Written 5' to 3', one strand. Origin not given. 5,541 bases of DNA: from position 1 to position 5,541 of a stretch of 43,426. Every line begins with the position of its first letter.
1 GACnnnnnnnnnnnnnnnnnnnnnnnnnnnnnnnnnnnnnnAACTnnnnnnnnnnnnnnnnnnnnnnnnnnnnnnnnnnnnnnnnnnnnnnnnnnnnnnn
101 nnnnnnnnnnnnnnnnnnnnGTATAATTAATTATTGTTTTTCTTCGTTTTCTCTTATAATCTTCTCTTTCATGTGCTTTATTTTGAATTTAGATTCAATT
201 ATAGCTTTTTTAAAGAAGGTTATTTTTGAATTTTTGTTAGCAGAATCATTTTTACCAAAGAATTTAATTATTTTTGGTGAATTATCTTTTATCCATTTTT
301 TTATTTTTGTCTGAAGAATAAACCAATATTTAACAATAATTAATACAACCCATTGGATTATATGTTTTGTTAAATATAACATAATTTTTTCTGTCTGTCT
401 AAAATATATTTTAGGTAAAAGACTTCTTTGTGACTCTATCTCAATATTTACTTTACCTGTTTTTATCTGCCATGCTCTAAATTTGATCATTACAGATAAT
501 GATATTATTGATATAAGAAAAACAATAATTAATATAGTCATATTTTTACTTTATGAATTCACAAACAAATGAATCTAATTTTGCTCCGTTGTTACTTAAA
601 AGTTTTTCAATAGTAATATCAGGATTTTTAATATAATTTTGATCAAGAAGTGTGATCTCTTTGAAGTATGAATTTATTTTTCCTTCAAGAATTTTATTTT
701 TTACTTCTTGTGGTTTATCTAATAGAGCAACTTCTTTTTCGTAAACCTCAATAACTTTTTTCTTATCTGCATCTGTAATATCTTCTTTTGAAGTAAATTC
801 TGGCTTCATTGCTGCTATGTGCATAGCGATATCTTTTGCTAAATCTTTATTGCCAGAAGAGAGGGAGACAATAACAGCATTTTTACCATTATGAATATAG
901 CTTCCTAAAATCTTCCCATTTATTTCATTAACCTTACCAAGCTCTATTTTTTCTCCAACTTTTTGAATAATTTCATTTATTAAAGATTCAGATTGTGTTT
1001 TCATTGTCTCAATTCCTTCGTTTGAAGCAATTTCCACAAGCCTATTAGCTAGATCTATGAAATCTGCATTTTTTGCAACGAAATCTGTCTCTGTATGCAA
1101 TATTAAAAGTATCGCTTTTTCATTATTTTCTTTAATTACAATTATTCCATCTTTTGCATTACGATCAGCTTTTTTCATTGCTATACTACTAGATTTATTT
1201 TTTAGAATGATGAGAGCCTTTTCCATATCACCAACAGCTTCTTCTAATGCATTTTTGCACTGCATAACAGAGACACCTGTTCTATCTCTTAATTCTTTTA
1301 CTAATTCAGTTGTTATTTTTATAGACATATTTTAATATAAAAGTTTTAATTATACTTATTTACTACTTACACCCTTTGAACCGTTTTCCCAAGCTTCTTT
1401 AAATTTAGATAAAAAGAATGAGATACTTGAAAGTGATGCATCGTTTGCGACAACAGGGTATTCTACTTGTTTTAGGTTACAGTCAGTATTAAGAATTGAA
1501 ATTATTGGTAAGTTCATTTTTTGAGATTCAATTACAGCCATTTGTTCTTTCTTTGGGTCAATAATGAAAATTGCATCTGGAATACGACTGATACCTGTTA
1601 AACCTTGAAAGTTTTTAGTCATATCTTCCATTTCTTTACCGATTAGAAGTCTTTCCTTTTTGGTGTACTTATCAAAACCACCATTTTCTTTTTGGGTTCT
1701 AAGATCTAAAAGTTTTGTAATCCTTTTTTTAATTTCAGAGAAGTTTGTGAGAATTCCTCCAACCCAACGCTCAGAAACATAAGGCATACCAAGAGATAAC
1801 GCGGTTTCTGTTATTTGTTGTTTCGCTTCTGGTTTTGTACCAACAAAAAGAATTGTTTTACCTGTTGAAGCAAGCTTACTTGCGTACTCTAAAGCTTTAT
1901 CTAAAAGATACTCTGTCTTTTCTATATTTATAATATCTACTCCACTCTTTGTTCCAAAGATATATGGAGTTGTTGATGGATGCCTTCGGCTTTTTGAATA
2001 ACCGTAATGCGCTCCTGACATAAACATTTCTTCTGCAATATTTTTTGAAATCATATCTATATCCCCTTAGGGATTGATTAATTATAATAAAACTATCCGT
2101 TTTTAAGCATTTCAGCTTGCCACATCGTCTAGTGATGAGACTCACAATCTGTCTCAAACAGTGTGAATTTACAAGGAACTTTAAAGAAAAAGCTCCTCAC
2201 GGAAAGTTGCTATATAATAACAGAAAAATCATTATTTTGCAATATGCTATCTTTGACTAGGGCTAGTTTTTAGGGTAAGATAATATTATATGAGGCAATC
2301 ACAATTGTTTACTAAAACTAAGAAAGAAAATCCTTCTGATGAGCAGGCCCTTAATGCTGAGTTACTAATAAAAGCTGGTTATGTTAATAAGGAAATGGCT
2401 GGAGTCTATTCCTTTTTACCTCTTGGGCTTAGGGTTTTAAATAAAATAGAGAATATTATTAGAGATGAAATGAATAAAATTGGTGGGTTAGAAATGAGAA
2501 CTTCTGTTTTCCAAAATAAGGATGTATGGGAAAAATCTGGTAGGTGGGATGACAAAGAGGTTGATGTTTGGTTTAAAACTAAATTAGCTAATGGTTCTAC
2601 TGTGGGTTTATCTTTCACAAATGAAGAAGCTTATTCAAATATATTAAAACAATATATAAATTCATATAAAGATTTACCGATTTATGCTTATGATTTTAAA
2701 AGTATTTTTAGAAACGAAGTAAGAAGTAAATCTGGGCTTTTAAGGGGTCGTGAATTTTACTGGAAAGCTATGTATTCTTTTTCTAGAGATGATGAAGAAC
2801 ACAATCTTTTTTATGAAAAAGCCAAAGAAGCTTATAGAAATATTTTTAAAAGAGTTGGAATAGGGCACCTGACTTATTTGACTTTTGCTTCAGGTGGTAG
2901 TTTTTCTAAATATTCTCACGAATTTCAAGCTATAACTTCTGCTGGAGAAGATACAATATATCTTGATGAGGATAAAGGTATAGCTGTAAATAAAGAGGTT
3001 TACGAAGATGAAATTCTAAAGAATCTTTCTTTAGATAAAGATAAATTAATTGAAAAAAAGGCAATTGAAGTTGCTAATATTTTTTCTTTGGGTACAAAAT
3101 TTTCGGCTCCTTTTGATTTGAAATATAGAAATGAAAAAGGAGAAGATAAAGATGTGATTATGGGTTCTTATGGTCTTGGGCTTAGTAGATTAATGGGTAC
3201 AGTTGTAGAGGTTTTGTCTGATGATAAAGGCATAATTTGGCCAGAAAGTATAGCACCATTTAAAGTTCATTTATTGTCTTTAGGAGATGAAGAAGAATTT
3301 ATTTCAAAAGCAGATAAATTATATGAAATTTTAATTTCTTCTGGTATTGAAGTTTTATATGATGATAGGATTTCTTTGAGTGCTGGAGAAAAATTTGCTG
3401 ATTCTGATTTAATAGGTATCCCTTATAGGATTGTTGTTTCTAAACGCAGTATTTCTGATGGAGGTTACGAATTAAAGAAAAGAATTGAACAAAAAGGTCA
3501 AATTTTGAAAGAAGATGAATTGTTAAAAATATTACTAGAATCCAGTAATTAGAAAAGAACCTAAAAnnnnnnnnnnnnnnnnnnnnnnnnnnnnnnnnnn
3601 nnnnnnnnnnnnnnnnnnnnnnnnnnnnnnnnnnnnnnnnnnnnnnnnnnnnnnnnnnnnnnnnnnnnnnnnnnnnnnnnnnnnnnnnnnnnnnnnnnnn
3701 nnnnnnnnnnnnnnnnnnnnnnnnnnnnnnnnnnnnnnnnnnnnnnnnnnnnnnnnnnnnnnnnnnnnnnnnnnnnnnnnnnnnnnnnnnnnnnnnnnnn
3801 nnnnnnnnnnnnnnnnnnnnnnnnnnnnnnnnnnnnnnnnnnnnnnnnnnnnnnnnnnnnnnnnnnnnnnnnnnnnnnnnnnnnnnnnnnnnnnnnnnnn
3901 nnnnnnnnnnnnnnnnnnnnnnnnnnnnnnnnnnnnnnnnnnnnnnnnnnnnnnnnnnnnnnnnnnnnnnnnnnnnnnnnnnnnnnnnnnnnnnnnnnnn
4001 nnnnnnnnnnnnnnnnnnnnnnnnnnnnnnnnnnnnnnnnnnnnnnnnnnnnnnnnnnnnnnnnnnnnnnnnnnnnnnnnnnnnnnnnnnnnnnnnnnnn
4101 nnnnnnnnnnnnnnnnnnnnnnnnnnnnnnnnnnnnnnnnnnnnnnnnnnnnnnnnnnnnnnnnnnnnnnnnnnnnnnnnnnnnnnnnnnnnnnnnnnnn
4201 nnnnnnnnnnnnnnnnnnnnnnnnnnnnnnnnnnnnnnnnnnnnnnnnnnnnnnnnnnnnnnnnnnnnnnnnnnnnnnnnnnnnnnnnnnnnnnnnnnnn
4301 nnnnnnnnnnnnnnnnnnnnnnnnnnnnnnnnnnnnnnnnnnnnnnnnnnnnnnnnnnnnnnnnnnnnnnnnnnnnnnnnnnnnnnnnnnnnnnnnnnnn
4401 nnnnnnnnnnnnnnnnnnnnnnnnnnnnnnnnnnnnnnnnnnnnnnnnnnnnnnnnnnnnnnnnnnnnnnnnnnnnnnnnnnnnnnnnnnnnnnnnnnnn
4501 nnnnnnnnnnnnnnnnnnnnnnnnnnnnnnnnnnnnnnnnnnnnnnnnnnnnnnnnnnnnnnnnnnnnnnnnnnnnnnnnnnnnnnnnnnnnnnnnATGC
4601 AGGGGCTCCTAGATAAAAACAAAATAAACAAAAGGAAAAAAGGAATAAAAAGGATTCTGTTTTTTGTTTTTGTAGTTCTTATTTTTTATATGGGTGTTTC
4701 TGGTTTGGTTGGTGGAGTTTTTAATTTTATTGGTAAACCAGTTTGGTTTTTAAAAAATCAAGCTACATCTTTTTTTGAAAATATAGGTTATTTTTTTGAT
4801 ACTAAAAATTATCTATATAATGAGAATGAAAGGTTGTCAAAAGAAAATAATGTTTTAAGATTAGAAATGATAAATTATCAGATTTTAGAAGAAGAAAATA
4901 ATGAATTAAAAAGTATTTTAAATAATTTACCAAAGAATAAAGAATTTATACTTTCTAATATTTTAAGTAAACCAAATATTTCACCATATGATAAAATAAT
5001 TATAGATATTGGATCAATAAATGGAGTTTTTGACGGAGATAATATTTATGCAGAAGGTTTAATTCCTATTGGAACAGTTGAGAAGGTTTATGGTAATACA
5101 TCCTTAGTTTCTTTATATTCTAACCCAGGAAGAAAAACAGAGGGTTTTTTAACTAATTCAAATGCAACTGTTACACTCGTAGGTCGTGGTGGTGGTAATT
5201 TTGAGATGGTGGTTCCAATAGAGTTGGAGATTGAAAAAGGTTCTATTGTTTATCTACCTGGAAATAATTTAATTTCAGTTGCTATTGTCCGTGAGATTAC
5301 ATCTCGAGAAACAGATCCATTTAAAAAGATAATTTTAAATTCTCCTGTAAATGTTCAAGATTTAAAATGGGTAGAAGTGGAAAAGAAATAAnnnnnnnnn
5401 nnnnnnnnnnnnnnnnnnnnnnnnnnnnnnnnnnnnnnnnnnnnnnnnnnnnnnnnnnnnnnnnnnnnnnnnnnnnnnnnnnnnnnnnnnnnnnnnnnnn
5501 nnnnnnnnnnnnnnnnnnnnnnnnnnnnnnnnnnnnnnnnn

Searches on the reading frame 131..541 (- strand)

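Call 5: search_protein_families(library=pfam, proteins=[window:131-541:-], max_evalue=0.001)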
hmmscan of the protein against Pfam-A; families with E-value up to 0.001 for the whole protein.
window:131-541:- (136 aa): 0 families

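Call 11: search_protein_families(library=pfam, proteins=[window:131-541:-], max_evalue=0.1)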
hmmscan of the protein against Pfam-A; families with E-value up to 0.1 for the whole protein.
window:131-541:- (136 aa): 1 family
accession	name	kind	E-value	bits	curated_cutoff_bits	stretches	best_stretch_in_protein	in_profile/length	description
PF11380.13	Stealth_CR2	-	0.0065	17.1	39.4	1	58-132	12-85/108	Stealth protein CR2, conserved region 2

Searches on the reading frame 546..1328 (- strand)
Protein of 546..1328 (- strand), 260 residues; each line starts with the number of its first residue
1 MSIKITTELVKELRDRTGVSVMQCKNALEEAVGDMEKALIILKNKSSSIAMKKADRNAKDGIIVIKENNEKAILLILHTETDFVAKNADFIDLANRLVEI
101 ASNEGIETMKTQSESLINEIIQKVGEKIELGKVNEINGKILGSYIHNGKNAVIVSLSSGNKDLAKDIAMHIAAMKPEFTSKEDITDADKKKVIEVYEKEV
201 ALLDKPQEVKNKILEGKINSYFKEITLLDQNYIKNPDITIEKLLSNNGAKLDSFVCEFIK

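Call 5: search_protein_families(library=pfam, proteins=[window:546-1328:-], max_evalue=0.001)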
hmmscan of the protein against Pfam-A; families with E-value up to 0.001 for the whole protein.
window:546-1328:- (260 aa): 2 families
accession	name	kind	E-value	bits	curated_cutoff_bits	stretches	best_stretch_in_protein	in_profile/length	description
PF00889.24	EF_TS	-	3.6e-48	164.3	27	1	73-255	2-198/204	Elongation factor TS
PF25025.1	EF-Ts_N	-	7.7e-05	23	33.2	1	4-44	11-52/60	Elongation factor Ts, mitochondrial, N-terminal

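Call 90: find_encoding_contigs(protein=window:546-1325:-, flank=10000, max_places=2)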
Protein window:546-1325:- (259 aa): no gene with exactly this product is on record in the collection.

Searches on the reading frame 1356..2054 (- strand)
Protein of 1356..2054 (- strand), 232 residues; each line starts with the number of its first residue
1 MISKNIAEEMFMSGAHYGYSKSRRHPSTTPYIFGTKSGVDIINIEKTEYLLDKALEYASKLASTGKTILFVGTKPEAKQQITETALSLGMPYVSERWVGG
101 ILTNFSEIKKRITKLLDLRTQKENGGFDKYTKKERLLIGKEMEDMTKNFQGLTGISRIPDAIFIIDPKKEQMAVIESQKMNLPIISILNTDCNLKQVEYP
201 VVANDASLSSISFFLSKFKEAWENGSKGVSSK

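Call 5: search_protein_families(library=pfam, proteins=[window:1356-2054:-], max_evalue=0.001)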
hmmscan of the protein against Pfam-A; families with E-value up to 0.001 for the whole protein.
window:1356-2054:- (232 aa): 1 family
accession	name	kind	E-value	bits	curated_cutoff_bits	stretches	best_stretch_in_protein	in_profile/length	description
PF00318.25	Ribosomal_S2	-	1.1e-68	231.2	26.1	1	11-225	2-216/216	Ribosomal protein S2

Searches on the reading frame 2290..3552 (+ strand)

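Call 5: search_protein_families(library=pfam, proteins=[window:2290-3552:+], max_evalue=0.001)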
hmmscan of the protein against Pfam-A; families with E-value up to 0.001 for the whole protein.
window:2290-3552:+ (420 aa): 2 families
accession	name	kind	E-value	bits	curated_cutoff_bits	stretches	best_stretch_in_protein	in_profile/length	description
PF00587.30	tRNA-synt_2b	-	3.9e-27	95.9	29.3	1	95-307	1-177/179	tRNA synthetase class II core domain (G, H, P, S and T)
PF03129.25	HGTP_anticodon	-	5e-14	52.7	21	1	326-417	2-93/94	Anticodon binding domain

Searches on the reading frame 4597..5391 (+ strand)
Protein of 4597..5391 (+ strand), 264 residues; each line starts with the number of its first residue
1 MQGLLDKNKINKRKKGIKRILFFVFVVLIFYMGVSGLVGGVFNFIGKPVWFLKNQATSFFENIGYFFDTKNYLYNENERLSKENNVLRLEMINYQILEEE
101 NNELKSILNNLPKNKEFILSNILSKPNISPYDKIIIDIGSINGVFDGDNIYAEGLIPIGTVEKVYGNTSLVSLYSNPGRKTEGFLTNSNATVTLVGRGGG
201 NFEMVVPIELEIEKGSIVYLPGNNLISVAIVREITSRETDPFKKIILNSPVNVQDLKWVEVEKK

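Call 5: search_protein_families(library=pfam, proteins=[window:4597-5391:+], max_evalue=0.001)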
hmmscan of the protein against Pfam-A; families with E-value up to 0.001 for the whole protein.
window:4597-5391:+ (264 aa): 1 family
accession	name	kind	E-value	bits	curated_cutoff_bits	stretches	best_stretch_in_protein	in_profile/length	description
PF04085.20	MreC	-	1.1e-10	42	28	1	129-261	8-145/147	Rod shape-determining protein MreC, barrel core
